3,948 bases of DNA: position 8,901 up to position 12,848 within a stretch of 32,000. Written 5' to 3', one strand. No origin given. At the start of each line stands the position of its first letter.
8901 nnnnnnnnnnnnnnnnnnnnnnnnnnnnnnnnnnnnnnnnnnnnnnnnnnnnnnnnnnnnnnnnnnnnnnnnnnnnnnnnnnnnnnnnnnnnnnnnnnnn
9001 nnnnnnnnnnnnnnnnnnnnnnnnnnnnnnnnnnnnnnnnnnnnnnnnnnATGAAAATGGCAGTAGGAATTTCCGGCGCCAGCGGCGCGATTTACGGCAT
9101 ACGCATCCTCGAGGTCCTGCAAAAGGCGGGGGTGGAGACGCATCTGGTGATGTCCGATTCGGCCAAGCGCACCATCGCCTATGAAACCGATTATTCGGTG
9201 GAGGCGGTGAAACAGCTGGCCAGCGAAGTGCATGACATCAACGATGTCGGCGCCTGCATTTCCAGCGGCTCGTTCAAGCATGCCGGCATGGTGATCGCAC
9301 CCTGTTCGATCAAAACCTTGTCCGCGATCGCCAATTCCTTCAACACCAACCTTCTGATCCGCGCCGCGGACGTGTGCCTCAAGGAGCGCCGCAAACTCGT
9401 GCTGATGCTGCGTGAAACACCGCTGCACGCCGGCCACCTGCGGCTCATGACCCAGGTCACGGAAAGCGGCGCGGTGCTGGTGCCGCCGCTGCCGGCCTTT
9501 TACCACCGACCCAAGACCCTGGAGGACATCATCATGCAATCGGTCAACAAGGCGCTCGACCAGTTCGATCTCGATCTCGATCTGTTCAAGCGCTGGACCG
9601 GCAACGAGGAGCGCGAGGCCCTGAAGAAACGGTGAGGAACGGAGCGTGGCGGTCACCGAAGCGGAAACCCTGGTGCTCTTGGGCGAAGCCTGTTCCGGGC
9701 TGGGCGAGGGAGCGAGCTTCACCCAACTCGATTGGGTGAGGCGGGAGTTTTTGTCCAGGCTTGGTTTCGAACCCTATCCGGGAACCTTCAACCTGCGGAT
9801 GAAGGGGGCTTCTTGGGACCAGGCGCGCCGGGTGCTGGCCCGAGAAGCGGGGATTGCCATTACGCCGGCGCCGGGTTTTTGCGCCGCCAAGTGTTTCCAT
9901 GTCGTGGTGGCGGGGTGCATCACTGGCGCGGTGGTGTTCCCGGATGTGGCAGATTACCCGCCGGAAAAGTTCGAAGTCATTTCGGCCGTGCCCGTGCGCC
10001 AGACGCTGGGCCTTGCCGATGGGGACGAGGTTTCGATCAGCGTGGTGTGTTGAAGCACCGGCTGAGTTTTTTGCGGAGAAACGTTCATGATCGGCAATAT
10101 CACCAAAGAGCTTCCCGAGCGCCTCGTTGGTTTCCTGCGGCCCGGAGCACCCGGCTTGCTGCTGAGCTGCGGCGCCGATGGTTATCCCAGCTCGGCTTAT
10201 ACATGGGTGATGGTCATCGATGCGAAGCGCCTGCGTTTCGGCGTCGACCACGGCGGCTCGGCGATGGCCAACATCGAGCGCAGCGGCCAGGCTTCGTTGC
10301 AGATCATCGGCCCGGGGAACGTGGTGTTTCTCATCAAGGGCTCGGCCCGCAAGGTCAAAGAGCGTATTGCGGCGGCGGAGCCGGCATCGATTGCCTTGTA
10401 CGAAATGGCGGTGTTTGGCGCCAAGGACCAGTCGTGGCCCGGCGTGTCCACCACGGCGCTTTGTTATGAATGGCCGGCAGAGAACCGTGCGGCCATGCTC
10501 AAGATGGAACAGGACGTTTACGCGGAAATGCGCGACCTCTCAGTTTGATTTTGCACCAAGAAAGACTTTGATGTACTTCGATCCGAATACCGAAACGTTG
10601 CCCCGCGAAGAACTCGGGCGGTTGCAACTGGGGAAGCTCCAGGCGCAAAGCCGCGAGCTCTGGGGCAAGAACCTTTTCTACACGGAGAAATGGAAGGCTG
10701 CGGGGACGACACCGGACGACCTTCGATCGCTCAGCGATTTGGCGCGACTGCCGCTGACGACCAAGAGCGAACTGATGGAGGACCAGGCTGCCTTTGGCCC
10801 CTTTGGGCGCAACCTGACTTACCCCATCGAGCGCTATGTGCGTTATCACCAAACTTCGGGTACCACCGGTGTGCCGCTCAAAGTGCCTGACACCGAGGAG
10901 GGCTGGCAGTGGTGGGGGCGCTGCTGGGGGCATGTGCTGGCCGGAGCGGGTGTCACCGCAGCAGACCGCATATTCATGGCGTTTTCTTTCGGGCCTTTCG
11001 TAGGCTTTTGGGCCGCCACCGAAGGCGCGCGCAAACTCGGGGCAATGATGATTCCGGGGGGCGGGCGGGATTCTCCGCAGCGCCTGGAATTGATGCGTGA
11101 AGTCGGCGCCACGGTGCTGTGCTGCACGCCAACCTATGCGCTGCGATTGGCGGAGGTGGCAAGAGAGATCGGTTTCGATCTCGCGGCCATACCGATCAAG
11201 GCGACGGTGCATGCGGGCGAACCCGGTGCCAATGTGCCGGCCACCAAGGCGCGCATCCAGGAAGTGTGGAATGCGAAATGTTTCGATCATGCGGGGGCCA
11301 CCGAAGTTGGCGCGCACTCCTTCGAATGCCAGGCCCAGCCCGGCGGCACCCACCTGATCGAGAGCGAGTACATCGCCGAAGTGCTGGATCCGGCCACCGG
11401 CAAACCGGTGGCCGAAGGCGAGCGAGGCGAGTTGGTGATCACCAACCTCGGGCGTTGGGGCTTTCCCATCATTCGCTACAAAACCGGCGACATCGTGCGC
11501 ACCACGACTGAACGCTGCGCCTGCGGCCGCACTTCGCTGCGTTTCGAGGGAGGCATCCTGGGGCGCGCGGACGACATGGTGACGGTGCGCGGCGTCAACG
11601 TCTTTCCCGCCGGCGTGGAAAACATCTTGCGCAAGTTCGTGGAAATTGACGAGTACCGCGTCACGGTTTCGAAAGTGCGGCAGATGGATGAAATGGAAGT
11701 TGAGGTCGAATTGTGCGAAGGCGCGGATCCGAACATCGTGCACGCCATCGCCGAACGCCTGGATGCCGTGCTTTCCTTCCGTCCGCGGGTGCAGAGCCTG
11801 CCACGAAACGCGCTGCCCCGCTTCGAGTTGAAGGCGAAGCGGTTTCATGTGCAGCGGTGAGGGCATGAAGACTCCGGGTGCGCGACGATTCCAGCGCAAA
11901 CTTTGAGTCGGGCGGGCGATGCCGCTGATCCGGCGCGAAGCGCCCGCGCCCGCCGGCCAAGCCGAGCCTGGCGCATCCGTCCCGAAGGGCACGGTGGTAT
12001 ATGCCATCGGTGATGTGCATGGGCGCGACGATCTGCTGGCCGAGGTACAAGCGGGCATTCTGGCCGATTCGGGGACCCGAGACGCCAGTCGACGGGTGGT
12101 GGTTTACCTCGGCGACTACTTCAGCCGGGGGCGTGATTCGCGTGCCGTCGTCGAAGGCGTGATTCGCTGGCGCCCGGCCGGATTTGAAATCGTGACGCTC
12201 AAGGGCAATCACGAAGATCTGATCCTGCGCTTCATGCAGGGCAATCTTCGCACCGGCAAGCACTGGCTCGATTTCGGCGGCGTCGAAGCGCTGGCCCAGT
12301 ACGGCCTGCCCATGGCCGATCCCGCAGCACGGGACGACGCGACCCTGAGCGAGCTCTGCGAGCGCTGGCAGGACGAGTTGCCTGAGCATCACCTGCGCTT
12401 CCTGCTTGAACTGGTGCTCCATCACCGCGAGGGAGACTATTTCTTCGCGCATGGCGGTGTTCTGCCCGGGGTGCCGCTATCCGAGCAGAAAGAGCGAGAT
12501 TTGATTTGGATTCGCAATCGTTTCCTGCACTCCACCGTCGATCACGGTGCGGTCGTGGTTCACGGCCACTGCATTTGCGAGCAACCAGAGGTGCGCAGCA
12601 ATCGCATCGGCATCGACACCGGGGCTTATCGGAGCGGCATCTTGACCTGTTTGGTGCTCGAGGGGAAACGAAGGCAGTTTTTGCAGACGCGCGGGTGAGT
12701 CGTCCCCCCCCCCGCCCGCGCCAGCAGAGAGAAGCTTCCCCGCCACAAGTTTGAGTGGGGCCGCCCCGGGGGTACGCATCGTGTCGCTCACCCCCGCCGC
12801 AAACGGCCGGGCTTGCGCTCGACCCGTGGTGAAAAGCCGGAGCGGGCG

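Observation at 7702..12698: Six-gene tail of the phenol operon looks like a dedicated flavin / prenyl-FMN cofactor supply and maturation module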

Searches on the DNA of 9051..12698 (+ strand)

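Call 9: search_dna_similar(query=window:9051-12698:+, collection=plasmids, mode=near, max_rows=10)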
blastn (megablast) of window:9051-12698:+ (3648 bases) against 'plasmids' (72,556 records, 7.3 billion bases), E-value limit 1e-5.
Records with a match: 2; places in all: 2; records where one place covers at least 80% of the query: 0.
Best place of each record, by identity: 95-99% 1; 60-80% 1.
By first word of the organism name: Azoarcus 1; Klebsiella 1.
By predicted mobility (MOB-suite, as given by PLSDB): mobilizable 1; non-mobilizable 1.
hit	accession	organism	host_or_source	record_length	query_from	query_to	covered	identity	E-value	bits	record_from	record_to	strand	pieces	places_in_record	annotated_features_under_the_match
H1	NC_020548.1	Azoarcus sp. KH32C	-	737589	1523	2801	35%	74.5%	6e-150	540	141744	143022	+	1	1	AMP-binding protein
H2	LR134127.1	Klebsiella aerogenes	not available: to be reported later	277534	19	54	1%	97.2%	5e-6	62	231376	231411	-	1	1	pad1_2: 3-polyprenyl-4-hydroxybenzoate carboxy-lyase UbiX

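Call 10: get_annotated_region(hit=H1, flank=12000)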
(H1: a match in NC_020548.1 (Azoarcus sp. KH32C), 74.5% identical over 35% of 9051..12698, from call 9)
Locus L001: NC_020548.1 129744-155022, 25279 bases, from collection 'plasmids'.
description: Azoarcus sp. KH32C plasmid pAZKH, complete sequence
organism: Azoarcus sp. KH32C (NCBI taxid 748247)
taxonomy: Bacteria; Pseudomonadota; Betaproteobacteria; Rhodocyclales; Zoogloeaceae; Azoarcus; Azoarcus sp. KH32C
host: -; source: -; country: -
typing (MOB-suite, as given by PLSDB): mobilizable; replicon rep_cluster_432; relaxase MOBP
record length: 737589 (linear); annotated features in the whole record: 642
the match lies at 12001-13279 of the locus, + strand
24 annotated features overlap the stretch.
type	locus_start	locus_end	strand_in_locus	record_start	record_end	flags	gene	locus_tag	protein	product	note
CDS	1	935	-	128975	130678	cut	-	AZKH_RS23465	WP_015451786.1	sigma-54-dependent Fis family transcriptional regulator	-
CDS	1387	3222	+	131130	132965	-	-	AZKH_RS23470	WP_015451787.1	PEP-utilizing enzyme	GO:0016310 - phosphorylation [Evidence IEA]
CDS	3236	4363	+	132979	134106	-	-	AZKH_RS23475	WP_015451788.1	PEP/pyruvate-binding domain-containing protein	-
CDS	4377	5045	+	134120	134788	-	-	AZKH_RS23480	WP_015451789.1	CBS domain-containing protein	-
CDS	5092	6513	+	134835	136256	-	ppcB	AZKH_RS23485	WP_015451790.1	phenylphosphate carboxylase subunit beta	-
CDS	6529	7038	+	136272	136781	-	ppcD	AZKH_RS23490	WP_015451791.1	phenylphosphate carboxylase subunit delta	-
CDS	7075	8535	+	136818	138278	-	ppcA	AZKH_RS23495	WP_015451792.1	phenylphosphate carboxylase subunit alpha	-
CDS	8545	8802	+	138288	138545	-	ppcG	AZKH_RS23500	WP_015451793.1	phenylphosphate carboxylase subunit gamma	-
CDS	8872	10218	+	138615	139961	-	-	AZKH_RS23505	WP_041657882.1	UbiD family decarboxylase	-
CDS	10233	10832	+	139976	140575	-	-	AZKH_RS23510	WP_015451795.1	UbiX family flavin prenyltransferase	-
CDS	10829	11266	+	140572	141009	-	-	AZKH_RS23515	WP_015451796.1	DUF120 domain-containing protein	-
CDS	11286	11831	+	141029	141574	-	-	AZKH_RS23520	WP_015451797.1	NUDIX hydrolase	-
CDS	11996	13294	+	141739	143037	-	-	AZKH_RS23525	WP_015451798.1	AMP-binding protein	-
CDS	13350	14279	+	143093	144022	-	-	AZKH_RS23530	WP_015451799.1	transporter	-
CDS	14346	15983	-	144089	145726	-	-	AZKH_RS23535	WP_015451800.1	electron transfer flavoprotein-ubiquinone oxidoreductase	GO:0022900 - electron transport chain [Evidence IEA]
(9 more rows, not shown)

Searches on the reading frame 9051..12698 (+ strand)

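Call 88: search_protein_families(library=ncbifam, proteins=[L001:11286-11831:+, L001:13350-14279:+], max_evalue=0.001)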
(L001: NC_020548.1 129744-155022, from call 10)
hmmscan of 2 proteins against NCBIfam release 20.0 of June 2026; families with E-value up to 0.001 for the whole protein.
L001:11286-11831:+ (181 aa): 17 families
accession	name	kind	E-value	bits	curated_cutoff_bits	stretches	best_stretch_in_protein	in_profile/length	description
NF001299.0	PRK00241.1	equivalog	9.8e-13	48.2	158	1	4-123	103-219/263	NAD(+) diphosphatase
NF003787.0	PRK05379.1-4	equivalog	6.9e-12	45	449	1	41-100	211-270/346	bifunctional nicotinamide-nucleotide adenylyltransferase/Nudix hydroxylase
NF006530.0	PRK08999.1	equivalog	1.2e-11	44.2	245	1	40-153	8-124/315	Nudix family hydrolase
NF007834.0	PRK10546.1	equivalog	3.6e-11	43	156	1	39-112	5-78/135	pyrimidine (deoxy)nucleoside triphosphate diphosphatase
NF003788.0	PRK05379.1-5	equivalog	1.2e-10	41.2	354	1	43-103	218-278/351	bifunctional nicotinamide-nucleotide adenylyltransferase/Nudix hydroxylase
NF003786.0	PRK05379.1-2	equivalog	2.9e-08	33.3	397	1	41-101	221-281/354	bifunctional nicotinamide-nucleotide adenylyltransferase/Nudix hydroxylase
NF003791.0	PRK05379.2-3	equivalog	3.5e-08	33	409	1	42-103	206-267/340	bifunctional nicotinamide-nucleotide adenylyltransferase/Nudix hydroxylase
NF008044.0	PRK10776.1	equivalog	7e-08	32.4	148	1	48-137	15-106/130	8-oxo-dGTP diphosphatase MutT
TIGR00586.1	mutt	equivalog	2.5e-07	30.7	97.9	1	41-96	8-65/129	8-oxo-dGTP diphosphatase MutT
NF041652.1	Nud_hyd_Dein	equivalog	3.6e-07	30.5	200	1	44-104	20-84/152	Nudix hydrolase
NF012016.0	PRK15472.1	equivalog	1.1e-06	28.3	95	1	40-110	6-78/141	nucleoside triphosphatase NudI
NF003790.0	PRK05379.2-2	equivalog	2.1e-06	27.1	403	1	41-106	220-285/354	bifunctional nicotinamide mononucleotide adenylyltransferase/ADP-ribose pyrophosphatase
TIGR02705.1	nudix_YtkD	equivalog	2.4e-06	27.2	154.4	1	41-97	27-79/156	RNA deprotection pyrophosphohydrolase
NF003785.0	PRK05379.1-1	equivalog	4.7e-06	26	418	1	42-98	207-263/347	bifunctional nicotinamide-nucleotide adenylyltransferase/Nudix hydroxylase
NF011963.0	PRK15434.1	subfamily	1.2e-05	25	146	1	43-96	23-76/159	GDP-mannose mannosyl hydrolase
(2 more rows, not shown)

L001:13350-14279:+ (309 aa): 0 families
